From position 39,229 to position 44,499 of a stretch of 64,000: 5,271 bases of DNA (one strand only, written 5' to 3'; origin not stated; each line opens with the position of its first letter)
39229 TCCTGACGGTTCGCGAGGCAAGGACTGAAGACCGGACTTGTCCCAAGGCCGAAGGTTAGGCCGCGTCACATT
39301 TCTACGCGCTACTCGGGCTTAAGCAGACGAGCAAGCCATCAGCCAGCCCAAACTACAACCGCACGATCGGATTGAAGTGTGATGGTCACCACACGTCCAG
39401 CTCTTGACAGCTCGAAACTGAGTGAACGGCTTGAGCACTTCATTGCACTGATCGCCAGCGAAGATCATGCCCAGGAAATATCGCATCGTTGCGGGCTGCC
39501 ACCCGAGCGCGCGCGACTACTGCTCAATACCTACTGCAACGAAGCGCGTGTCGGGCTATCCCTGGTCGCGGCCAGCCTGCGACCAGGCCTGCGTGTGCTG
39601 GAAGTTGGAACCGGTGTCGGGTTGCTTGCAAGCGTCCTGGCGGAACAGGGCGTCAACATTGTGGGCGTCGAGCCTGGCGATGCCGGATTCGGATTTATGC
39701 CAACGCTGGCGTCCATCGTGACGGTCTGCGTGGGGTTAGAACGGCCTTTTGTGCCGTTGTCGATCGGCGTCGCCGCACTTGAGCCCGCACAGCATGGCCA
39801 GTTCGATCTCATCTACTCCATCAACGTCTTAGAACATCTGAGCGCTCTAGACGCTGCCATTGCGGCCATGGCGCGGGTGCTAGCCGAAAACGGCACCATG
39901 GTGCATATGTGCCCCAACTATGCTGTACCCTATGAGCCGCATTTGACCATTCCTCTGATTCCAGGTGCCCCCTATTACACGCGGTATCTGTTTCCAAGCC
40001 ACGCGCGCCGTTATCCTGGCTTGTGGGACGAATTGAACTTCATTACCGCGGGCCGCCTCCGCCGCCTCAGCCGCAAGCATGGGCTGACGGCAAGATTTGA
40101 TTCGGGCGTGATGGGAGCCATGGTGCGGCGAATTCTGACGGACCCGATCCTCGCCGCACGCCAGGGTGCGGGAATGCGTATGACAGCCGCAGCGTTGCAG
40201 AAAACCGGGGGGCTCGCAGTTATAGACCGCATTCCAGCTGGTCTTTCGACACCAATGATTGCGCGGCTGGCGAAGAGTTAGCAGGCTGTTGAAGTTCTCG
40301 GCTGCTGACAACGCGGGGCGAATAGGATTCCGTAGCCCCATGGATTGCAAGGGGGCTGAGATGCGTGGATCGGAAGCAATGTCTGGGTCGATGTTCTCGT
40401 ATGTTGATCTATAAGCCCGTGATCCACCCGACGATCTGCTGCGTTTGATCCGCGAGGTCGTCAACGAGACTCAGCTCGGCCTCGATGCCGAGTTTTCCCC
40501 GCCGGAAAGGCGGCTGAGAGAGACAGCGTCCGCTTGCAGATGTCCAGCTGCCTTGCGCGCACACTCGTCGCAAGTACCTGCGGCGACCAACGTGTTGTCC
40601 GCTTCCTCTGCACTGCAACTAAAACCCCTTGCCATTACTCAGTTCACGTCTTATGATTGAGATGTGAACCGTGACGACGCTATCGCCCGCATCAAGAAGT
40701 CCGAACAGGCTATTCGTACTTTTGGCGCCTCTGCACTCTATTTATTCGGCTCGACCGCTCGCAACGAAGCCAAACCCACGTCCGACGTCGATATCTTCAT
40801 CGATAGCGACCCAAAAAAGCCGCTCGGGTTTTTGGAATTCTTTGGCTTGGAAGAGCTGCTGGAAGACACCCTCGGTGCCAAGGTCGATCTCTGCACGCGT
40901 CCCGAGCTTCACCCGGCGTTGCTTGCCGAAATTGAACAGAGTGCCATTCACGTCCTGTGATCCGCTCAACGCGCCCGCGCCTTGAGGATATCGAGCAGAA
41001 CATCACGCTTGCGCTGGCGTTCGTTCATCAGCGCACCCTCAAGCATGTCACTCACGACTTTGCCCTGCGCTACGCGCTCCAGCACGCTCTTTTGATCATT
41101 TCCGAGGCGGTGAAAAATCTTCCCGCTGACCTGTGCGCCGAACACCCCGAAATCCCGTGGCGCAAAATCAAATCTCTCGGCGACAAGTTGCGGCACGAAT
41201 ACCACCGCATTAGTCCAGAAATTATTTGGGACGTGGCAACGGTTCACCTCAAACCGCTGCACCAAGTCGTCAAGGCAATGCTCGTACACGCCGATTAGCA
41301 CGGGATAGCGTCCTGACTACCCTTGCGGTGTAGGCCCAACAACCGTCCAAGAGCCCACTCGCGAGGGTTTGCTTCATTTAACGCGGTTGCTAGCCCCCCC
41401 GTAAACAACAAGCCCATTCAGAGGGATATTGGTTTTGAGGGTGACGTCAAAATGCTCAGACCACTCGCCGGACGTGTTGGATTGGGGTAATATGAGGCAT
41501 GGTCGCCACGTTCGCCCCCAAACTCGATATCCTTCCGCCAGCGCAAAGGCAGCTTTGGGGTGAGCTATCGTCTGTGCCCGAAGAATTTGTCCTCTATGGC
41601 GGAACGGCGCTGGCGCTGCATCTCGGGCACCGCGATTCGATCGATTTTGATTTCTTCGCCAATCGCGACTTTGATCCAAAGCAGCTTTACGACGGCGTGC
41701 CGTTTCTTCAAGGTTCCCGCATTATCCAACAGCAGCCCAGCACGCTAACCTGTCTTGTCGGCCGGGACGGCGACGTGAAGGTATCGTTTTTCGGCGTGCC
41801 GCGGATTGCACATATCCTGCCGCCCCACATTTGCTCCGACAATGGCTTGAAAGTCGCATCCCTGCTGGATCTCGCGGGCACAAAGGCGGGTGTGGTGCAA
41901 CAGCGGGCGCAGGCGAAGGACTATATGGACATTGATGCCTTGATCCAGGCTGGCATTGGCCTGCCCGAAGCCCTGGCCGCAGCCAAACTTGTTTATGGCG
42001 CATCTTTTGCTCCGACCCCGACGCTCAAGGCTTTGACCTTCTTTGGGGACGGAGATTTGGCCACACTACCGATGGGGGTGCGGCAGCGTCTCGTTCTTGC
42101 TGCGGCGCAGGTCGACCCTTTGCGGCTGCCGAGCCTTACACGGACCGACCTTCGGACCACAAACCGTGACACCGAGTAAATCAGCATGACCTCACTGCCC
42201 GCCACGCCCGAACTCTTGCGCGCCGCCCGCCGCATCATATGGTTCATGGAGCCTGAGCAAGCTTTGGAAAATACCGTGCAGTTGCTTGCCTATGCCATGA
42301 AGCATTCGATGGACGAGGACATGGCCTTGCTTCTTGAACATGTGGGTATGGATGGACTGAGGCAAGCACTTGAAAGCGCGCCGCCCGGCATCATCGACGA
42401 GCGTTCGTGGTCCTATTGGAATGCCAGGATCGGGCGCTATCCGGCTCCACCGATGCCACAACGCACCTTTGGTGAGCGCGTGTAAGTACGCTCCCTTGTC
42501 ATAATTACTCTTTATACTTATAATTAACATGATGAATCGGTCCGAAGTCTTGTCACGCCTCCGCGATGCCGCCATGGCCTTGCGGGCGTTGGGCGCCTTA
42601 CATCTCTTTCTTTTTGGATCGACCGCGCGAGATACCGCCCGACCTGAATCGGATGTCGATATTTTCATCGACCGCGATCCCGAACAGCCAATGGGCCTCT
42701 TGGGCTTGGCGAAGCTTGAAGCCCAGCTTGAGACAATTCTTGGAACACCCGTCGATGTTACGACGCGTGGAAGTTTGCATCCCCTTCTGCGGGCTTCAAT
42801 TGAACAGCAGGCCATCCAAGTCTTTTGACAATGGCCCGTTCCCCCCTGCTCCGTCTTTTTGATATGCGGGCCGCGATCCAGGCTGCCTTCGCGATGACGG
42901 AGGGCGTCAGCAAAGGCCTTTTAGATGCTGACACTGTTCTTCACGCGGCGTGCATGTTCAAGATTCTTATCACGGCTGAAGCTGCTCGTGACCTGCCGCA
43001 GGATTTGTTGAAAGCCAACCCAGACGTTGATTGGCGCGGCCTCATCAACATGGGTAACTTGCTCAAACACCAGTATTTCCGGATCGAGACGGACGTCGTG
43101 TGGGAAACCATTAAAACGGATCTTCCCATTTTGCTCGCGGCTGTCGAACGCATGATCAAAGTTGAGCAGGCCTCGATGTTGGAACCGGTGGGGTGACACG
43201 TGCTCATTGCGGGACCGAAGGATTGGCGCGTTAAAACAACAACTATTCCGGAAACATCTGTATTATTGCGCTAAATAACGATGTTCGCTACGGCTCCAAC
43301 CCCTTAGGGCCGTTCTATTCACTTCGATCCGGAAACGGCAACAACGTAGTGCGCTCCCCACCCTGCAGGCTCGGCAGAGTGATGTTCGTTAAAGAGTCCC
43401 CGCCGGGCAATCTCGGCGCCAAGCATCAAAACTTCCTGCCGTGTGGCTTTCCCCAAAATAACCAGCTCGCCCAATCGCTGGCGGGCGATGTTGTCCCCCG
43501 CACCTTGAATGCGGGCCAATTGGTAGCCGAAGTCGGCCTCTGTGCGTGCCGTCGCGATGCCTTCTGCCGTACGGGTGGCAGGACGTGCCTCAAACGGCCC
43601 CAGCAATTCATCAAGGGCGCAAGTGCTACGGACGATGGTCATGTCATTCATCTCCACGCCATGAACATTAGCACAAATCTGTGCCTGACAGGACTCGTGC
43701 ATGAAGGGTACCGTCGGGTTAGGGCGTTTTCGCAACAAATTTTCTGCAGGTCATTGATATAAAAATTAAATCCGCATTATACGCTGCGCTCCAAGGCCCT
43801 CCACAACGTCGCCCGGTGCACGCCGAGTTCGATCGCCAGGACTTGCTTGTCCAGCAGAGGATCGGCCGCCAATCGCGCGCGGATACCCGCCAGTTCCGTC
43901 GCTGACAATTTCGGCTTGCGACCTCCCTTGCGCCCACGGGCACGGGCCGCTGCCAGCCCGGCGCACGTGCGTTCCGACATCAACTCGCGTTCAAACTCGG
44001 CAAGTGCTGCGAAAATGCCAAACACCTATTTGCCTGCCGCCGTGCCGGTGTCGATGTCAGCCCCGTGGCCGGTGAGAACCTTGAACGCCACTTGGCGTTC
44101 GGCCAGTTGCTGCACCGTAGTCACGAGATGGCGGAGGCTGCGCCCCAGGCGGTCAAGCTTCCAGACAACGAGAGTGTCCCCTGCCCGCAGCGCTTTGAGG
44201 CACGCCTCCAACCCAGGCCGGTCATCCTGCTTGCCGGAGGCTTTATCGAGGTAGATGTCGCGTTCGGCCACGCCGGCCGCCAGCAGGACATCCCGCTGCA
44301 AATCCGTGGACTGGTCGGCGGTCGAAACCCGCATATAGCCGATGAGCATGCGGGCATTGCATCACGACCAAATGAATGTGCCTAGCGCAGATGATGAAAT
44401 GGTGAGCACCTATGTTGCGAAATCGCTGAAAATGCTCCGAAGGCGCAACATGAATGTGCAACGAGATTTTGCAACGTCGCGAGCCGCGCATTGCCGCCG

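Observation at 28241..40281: Island cargo cluster linking a caspase, two metallophosphoesterases, two GMC oxidases and a methyltransferase: candidate undescribed system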

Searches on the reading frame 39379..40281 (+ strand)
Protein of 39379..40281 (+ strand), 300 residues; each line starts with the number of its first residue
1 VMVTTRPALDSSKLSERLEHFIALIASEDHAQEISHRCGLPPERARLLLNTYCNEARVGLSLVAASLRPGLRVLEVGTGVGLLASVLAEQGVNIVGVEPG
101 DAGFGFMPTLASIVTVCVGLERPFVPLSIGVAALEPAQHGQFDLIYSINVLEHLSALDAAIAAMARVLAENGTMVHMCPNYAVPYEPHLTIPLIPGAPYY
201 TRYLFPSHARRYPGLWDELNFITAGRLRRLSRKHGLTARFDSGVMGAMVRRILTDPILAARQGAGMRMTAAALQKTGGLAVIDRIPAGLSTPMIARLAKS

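Call 4: search_protein_families(library=pfam, proteins=[window:39379-40281:+], max_evalue=0.01)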
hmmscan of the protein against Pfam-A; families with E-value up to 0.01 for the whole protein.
window:39379-40281:+ (300 aa): 8 families
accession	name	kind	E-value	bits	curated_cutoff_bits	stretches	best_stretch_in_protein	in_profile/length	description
PF13489.12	Methyltransf_23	-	1.7e-17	64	27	1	62-237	15-160/164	Methyltransferase domain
PF08241.18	Methyltransf_11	-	1.3e-10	42.2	21.2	1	74-175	1-94/95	Methyltransferase domain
PF08242.18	Methyltransf_12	-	2.3e-09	38.3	30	1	74-173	1-97/98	Methyltransferase domain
PF13649.12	Methyltransf_25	-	7.3e-08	33.4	27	1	73-172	1-97/97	Methyltransferase domain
PF13847.12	Methyltransf_31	-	7.7e-06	26.1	27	0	137-176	70-109/145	Methyltransferase domain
PF02353.26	CMAS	-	4.5e-05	23.3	27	1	56-97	49-91/273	Mycolic acid cyclopropane synthetase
PF08003.17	Methyltransf_9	-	0.0053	16.2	23.8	1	71-175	117-216/315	Protein of unknown function (DUF1698)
PF01135.25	PCMT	-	0.0071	16.6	20.3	0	64-97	70-104/210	Protein-L-isoaspartate(D-aspartate) O-methyltransferase (PCMT)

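Call 5: search_protein_families(library=padloc, proteins=[window:39379-40281:+], max_evalue=0.01)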
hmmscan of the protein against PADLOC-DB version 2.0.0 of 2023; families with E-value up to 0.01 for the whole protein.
window:39379-40281:+ (300 aa): 1 family
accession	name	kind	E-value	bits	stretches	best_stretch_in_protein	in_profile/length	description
PDLC04134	mad2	-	4.8e-10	36.9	1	64-181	286-399/492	mads_2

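Call 6: search_protein_families(library=ncbifam, proteins=[window:39379-40281:+], max_evalue=0.01)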
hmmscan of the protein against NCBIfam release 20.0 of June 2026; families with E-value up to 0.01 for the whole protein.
window:39379-40281:+ (300 aa): 14 families
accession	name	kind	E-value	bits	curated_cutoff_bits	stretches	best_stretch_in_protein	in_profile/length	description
TIGR01983.1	UbiG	equivalog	2.9e-09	36.5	102.95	1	70-175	50-150/228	bifunctional 2-polyprenyl-6-hydroxyphenol methylase/3-demethylubiquinol 3-O-methyltransferase UbiG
NF043040.1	corrin_prot_MT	hypoth_equivalog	7.2e-08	32.1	180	1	63-175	34-146/216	corrinoid protein-associated methyltransferase CpaM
NF045667.1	MTase_DVU1556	equivalog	2.9e-06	26.9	155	1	64-175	17-118/213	DVU_1556 family methyltransferase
NF041255.1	mycofact_MftM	equivalog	9.4e-05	21.9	200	1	64-186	134-244/289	mycofactocin oligosaccharide methyltransferase MftM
NF011650.0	PRK15068.1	equivalog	0.00028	19.9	209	1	71-175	124-224/324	tRNA 5-methoxyuridine(34)/uridine 5-oxyacetic acid(34) synthase CmoB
NF040539.1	AST_met_ArsM_2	exception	0.0006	19.7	240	1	136-176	123-163/262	putative arsinothricin biosynthesis methyltransferase ArsM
NF008686.0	PRK11705.1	equivalog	0.00069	18.8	400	1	55-172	153-261/383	cyclopropane fatty acyl phospholipid synthase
TIGR02021.1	BchM-ChlM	equivalog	0.00079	18.9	158.9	1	67-160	52-137/218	magnesium protoporphyrin IX methyltransferase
NF011530.0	PRK14968.1-4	equivalog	0.0012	18.2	243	1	65-98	35-69/202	putative methyltransferase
NF047649.1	MTase_UXPK_star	exception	0.0015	17.6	460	1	48-174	59-179/283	methyltransferase/UXPK-star double selenoprotein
NF001453.0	PRK00312.1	equivalog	0.0022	17.6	188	1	63-98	74-109/217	protein-L-isoaspartate(D-aspartate) O-methyltransferase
TIGR00755.1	ksgA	equivalog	0.0023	17.3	171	1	64-98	24-58/256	16S rRNA (adenine(1518)-N(6)/adenine(1519)-N(6))-dimethyltransferase RsmA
TIGR02072.1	BioC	equivalog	0.0039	17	184.95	0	71-176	36-132/244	malonyl-ACP O-methyltransferase BioC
NF011527.0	PRK14968.1-1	equivalog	0.0049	16.6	242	0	66-98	31-64/192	putative methyltransferase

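Call 43: search_dna_similar(query=window:39379-40281:+, collection=plasmids, mode=protein, max_rows=15)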
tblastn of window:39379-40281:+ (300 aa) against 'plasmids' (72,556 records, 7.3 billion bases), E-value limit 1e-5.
Records with a match: 4; places in all: 4; records where one place covers at least 80% of the query: 0.
Best place of each record, by identity: <60% 4.
By first word of the organism name: Azospirillum 4.
By predicted mobility (MOB-suite, as given by PLSDB): non-mobilizable 4.
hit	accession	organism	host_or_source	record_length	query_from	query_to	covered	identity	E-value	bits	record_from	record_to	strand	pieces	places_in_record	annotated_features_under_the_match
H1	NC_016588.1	Azospirillum lipoferum 4B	-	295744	72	234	54%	32.0%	6e-6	55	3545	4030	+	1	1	class I SAM-dependent methyltransferase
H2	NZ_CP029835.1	Azospirillum ramasamyi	single cell,Cow dung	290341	72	234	54%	31.8%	6e-7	58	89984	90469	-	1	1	class I SAM-dependent methyltransferase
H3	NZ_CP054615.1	Azospirillum oryzae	cell culture,soil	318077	72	234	54%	31.2%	4e-6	56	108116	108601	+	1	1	class I SAM-dependent methyltransferase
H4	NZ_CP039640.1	Azospirillum sp. TSH100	soil,soil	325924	72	234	54%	31.2%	4e-6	56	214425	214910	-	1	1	class I SAM-dependent methyltransferase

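Call 62: find_related_loci(query=window:39379-40281:+, collection=metagenome_contigs, flank=8000)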
Query window:39379-40281:+ (300 aa) in metagenome_contigs; peptide patterns used: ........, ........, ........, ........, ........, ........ (x = any residue, [..] = any of these).
95 stretches matched a pattern; 3 encode a relative of the query (tblastn E <= 1e-3); 3 distinct loci.
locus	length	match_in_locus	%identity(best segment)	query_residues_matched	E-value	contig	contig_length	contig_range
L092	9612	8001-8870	61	10-299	5e-118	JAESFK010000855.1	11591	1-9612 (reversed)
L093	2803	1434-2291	49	7-297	1e-83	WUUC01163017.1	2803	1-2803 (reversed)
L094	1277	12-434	51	157-297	1e-44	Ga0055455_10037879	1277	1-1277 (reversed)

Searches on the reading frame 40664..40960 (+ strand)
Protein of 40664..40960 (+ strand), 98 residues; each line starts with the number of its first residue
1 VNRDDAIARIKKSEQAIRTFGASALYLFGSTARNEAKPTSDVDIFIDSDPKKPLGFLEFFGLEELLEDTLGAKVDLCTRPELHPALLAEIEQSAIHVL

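Call 67: search_protein_families(library=pfam, proteins=[window:40664-40960:+], max_evalue=0.01)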
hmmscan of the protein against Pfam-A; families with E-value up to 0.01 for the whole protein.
window:40664-40960:+ (98 aa): 3 families
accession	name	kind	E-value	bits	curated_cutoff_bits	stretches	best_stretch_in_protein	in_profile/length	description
PF01909.29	NTP_transf_2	-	1.7e-14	54.4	21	1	22-94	14-90/93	Nucleotidyltransferase domain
PF18765.7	Polbeta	-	3.7e-11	43.5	26.9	1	23-95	14-85/93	Polymerase beta, Nucleotidyltransferase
PF22600.2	MTPAP-like_central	-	0.00029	21.4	27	1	18-52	35-69/139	Poly(A) RNA polymerase, mitochondrial-like, central palm domain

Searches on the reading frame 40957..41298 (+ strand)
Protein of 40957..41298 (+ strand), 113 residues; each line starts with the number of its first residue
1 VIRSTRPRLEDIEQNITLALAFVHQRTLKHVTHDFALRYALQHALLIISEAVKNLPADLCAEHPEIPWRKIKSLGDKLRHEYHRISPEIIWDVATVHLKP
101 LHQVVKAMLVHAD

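Call 67: search_protein_families(library=pfam, proteins=[window:40957-41298:+], max_evalue=0.01)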
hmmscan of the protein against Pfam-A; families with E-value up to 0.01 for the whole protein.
window:40957-41298:+ (113 aa): 1 family
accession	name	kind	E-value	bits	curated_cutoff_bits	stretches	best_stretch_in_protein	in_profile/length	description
PF01934.22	HepT-like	-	1.8e-21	76.5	23.5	1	12-108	1-120/120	Ribonuclease HepT-like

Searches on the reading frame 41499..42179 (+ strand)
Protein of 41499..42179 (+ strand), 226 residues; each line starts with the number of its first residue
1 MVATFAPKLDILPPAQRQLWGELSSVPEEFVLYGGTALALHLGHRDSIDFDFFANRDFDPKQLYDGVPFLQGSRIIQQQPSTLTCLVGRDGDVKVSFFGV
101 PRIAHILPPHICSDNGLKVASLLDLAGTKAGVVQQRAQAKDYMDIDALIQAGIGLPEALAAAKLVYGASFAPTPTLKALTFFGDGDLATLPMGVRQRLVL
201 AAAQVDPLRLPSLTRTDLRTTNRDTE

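Call 67: search_protein_families(library=pfam, proteins=[window:41499-42179:+], max_evalue=0.01)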
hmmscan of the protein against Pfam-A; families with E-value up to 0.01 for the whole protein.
window:41499-42179:+ (226 aa): 1 family
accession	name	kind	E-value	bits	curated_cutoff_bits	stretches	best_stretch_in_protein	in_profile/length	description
PF08843.17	AbiEii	-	8.4e-14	52.5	22.5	1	24-186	9-207/238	Nucleotidyl transferase AbiEii toxin, Type IV TA system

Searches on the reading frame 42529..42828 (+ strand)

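Call 67: search_protein_families(library=pfam, proteins=[window:42529-42828:+], max_evalue=0.01)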
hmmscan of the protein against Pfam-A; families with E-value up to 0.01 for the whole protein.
window:42529-42828:+ (99 aa): 3 families
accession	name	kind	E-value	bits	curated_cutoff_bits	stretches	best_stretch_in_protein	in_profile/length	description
PF01909.29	NTP_transf_2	-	3e-14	53.6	21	1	25-95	16-90/93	Nucleotidyltransferase domain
PF18765.7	Polbeta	-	3.8e-10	40.2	26.9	1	26-99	16-88/93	Polymerase beta, Nucleotidyltransferase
PF22600.2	MTPAP-like_central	-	0.00063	20.3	27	1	3-53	21-69/139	Poly(A) RNA polymerase, mitochondrial-like, central palm domain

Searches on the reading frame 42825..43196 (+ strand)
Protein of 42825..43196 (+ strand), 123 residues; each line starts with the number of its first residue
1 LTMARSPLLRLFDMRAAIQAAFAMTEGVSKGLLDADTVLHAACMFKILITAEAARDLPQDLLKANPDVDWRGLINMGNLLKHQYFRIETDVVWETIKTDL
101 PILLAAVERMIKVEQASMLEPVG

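Call 67: search_protein_families(library=pfam, proteins=[window:42825-43196:+], max_evalue=0.01)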
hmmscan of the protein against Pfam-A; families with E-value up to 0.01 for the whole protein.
window:42825-43196:+ (123 aa): 1 family
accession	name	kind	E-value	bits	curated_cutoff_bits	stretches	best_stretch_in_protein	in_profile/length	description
PF01934.22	HepT-like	-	2.8e-16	59.7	23.5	1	15-110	2-120/120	Ribonuclease HepT-like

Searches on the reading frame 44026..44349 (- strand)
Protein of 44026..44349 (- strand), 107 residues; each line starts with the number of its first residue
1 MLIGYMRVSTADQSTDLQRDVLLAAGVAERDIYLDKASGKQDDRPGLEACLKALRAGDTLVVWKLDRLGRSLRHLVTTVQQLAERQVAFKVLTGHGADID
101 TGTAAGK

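Call 67: search_protein_families(library=pfam, proteins=[window:44026-44349:-], max_evalue=0.01)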
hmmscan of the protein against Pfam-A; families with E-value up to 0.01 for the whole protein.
window:44026-44349:- (107 aa): 1 family
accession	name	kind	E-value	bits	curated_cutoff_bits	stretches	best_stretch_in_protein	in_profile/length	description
PF00239.26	Resolvase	-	8e-31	107.5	23.3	1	3-106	2-110/145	Resolvase, N terminal domain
